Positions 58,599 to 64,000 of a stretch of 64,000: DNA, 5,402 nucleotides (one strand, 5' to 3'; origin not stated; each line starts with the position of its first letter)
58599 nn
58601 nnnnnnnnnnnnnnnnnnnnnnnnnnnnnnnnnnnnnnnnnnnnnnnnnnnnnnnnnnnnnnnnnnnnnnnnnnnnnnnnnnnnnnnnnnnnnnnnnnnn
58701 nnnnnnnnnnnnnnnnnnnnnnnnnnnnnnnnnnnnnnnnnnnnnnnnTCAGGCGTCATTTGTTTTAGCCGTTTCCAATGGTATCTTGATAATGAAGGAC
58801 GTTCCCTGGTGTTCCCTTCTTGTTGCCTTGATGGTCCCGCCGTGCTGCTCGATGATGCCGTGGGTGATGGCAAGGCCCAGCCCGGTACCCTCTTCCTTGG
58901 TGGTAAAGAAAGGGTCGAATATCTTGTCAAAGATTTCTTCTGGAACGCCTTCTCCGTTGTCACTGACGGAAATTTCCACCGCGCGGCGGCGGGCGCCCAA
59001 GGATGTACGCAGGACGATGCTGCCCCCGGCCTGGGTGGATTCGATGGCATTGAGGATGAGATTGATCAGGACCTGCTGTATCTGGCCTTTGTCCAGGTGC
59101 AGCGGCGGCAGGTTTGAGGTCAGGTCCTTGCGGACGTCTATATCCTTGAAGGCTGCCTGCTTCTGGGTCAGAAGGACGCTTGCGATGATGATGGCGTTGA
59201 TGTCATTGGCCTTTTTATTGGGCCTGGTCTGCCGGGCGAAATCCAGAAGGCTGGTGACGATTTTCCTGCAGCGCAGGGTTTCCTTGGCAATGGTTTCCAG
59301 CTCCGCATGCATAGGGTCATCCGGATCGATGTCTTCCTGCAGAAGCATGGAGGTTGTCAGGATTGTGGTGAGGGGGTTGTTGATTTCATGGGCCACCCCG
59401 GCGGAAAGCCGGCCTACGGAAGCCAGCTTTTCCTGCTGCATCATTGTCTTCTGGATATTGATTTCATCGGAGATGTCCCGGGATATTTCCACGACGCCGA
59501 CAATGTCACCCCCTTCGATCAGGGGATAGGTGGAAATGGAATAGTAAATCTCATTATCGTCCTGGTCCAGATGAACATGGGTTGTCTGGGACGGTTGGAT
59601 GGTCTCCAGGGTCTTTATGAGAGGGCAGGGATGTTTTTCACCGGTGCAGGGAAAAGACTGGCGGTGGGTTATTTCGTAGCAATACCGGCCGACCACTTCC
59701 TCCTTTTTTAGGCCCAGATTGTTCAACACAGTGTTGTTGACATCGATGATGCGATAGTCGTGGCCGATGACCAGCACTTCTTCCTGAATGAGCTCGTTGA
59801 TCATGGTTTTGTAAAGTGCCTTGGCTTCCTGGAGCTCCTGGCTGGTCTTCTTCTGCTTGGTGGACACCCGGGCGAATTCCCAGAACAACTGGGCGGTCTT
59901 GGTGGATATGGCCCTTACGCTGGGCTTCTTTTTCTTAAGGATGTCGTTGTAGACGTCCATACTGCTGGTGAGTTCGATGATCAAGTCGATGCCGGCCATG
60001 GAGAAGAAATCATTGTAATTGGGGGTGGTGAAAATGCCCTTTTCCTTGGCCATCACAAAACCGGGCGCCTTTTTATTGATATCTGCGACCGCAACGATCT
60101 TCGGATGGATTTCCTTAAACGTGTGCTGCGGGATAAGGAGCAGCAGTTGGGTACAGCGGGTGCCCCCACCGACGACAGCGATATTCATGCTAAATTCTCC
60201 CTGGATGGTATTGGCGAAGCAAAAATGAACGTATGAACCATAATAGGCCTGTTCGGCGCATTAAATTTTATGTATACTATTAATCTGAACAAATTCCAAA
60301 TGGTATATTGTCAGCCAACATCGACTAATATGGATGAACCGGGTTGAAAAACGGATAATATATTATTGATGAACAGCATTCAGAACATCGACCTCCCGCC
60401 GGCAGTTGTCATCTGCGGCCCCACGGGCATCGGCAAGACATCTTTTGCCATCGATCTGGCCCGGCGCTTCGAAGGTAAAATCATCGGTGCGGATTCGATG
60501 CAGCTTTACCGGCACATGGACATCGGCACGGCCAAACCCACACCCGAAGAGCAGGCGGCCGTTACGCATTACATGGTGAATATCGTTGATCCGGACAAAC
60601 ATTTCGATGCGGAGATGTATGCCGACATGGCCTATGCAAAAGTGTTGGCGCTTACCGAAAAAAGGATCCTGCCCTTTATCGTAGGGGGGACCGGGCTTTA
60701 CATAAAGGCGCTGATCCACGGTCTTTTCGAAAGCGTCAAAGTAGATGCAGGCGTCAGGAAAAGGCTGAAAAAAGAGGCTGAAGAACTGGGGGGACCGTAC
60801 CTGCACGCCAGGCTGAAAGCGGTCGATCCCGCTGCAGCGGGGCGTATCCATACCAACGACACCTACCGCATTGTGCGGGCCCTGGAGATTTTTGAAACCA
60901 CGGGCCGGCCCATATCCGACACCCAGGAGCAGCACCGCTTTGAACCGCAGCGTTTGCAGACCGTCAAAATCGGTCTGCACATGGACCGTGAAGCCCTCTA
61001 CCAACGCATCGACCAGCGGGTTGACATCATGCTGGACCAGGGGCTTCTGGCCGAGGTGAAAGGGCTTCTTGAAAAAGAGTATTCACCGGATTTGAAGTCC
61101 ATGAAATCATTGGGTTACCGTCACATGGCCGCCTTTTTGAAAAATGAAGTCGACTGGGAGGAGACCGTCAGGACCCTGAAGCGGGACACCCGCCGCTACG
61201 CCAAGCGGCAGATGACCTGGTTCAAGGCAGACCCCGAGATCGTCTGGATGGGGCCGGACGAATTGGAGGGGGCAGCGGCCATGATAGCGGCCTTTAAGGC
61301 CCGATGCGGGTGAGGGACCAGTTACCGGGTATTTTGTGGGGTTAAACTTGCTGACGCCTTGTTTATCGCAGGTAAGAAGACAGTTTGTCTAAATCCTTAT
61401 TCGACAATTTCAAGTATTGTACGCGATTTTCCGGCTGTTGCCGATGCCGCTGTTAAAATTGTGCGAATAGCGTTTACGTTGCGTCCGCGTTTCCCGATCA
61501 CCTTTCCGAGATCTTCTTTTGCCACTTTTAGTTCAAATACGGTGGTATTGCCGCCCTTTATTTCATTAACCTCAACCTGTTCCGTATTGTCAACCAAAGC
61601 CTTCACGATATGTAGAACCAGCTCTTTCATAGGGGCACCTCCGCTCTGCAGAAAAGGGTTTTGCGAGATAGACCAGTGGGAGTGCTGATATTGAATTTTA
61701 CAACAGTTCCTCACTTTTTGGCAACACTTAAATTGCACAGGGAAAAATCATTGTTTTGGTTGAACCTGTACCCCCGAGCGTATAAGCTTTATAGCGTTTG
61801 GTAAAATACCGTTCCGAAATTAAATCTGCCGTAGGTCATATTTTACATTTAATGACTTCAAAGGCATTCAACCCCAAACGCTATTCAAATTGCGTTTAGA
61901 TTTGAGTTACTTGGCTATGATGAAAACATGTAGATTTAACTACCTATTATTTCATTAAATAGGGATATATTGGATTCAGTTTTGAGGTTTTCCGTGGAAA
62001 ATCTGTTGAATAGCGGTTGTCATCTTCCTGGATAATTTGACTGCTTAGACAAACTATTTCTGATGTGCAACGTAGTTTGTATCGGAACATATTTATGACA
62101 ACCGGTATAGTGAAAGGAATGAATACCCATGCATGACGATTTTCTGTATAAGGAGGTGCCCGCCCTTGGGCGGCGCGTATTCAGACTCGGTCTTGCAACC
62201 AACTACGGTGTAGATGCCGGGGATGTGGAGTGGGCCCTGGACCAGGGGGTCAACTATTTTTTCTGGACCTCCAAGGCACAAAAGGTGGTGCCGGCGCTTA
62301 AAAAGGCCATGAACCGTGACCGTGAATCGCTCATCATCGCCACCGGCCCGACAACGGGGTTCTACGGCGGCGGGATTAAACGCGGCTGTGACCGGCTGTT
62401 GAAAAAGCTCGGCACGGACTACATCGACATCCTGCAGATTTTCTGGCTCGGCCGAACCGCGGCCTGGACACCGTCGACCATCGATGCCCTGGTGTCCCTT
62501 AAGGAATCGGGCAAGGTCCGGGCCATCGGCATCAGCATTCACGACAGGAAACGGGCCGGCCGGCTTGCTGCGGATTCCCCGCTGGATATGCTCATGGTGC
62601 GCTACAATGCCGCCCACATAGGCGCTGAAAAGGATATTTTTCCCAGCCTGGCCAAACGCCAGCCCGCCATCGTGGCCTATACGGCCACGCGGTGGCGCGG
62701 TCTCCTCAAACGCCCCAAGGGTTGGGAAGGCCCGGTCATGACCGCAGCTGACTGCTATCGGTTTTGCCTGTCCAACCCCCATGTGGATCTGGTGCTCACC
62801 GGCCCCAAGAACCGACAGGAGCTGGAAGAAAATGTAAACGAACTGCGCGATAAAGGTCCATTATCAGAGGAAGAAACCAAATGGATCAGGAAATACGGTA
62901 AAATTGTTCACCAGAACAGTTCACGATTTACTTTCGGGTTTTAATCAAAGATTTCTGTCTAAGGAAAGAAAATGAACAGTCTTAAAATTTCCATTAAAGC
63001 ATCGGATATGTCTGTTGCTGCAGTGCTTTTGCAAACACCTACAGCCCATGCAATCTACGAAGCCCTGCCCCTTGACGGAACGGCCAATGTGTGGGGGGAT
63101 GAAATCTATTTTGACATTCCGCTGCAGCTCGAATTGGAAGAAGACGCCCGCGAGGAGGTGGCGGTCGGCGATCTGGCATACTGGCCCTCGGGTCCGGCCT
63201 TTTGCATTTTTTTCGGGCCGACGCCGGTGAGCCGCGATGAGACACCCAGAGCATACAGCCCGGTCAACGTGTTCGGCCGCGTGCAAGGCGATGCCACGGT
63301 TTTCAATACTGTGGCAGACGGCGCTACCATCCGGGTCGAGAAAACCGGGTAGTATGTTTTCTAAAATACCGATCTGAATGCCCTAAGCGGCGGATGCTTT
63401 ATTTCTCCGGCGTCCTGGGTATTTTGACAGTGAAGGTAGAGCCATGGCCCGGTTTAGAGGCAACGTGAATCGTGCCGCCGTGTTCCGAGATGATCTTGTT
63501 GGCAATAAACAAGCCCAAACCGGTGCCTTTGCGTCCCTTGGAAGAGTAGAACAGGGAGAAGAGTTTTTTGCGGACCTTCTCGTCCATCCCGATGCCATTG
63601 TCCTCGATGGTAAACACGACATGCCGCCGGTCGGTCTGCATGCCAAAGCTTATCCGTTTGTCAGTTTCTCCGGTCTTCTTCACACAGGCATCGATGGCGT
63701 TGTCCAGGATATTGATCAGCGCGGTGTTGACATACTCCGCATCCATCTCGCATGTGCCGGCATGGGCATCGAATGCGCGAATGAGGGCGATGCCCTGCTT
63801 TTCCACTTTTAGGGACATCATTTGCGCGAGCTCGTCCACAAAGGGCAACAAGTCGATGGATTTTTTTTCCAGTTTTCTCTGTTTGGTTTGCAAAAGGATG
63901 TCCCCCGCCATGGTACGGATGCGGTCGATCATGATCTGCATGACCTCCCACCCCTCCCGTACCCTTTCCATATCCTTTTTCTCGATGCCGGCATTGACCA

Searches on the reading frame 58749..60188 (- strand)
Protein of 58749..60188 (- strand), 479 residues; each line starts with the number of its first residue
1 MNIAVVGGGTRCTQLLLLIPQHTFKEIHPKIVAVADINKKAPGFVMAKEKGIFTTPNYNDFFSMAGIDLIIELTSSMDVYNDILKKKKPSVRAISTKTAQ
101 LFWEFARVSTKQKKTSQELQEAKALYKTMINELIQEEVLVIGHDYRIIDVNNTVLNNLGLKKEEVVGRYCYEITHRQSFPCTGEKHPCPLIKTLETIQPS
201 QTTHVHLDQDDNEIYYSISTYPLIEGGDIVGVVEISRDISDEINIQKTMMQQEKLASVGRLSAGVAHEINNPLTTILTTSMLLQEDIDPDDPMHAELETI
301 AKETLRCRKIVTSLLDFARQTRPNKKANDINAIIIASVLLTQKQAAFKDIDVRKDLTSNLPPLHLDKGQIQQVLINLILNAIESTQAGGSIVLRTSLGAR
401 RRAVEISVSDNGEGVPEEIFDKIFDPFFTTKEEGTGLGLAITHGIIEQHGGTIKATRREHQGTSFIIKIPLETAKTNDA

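Call 82: search_protein_families(library=pfam, proteins=[window:58749-60188:-], max_evalue=1e-8)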
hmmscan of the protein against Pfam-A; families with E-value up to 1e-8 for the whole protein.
window:58749-60188:- (479 aa): 4 families
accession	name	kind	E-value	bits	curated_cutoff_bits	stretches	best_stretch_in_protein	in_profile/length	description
PF02518.31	HATPase_c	-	8.1e-27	94.3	26.4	1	366-472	2-110/111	Histidine kinase-, DNA gyrase B-, and HSP90-like ATPase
PF00512.31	HisKA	-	1.2e-14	54.6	26.9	1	259-321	3-64/66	His Kinase A (phospho-acceptor) domain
PF13426.13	PAS_9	-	1.7e-14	54.3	27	1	138-241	4-103/103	PAS domain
PF08448.16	PAS_4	-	2.7e-11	44.1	23.1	1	138-242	8-108/110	PAS fold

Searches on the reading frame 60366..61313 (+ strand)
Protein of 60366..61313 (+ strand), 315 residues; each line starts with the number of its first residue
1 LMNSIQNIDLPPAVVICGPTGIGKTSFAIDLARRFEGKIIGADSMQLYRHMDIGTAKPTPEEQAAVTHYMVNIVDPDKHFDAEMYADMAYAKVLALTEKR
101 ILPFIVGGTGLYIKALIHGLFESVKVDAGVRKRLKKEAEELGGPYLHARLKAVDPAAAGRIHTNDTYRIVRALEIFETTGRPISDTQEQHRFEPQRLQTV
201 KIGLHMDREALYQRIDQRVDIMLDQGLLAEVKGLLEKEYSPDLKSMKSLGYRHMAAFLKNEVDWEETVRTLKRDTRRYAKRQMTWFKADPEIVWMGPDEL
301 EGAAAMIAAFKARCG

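Call 82: search_protein_families(library=pfam, proteins=[window:60366-61313:+], max_evalue=1e-8)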
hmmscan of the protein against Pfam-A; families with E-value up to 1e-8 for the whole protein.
window:60366-61313:+ (315 aa): 2 families
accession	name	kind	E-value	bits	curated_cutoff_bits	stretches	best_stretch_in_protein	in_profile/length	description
PF01715.23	IPPT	-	1.2e-87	294.1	23.6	1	46-288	1-242/243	IPP transferase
PF01745.22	IPT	-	8.4e-09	35.6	20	0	15-109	5-99/233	Isopentenyl transferase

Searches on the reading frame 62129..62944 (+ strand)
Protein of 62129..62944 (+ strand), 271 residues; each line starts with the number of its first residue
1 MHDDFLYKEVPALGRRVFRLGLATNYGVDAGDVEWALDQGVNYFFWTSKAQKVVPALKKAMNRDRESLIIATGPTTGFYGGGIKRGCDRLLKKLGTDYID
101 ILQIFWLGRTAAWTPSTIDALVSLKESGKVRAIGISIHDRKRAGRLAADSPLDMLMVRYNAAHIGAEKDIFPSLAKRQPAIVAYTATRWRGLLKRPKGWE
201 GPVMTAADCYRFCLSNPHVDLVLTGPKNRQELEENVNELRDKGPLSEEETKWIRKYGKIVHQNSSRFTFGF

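Call 82: search_protein_families(library=pfam, proteins=[window:62129-62944:+], max_evalue=1e-8)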
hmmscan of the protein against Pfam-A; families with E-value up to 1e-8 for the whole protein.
window:62129-62944:+ (271 aa): 1 family
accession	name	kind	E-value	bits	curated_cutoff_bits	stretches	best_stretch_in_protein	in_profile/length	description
PF00248.27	Aldo_ket_red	-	1.7e-18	67.1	24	1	56-188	54-193/291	Aldo/keto reductase family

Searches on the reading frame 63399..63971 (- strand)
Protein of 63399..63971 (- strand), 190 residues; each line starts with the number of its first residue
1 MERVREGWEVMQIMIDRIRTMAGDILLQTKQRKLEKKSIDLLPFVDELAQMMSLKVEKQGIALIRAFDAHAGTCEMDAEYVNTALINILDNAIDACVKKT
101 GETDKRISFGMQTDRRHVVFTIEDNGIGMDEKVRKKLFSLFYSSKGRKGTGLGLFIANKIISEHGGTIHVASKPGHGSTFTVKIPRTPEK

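Call 82: search_protein_families(library=pfam, proteins=[window:63399-63971:-], max_evalue=1e-8)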
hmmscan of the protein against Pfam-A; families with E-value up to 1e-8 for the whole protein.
window:63399-63971:- (190 aa): 1 family
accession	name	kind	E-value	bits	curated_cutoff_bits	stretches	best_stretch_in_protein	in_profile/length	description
PF02518.31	HATPase_c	-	5.9e-26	91.5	26.4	1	78-187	3-110/111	Histidine kinase-, DNA gyrase B-, and HSP90-like ATPase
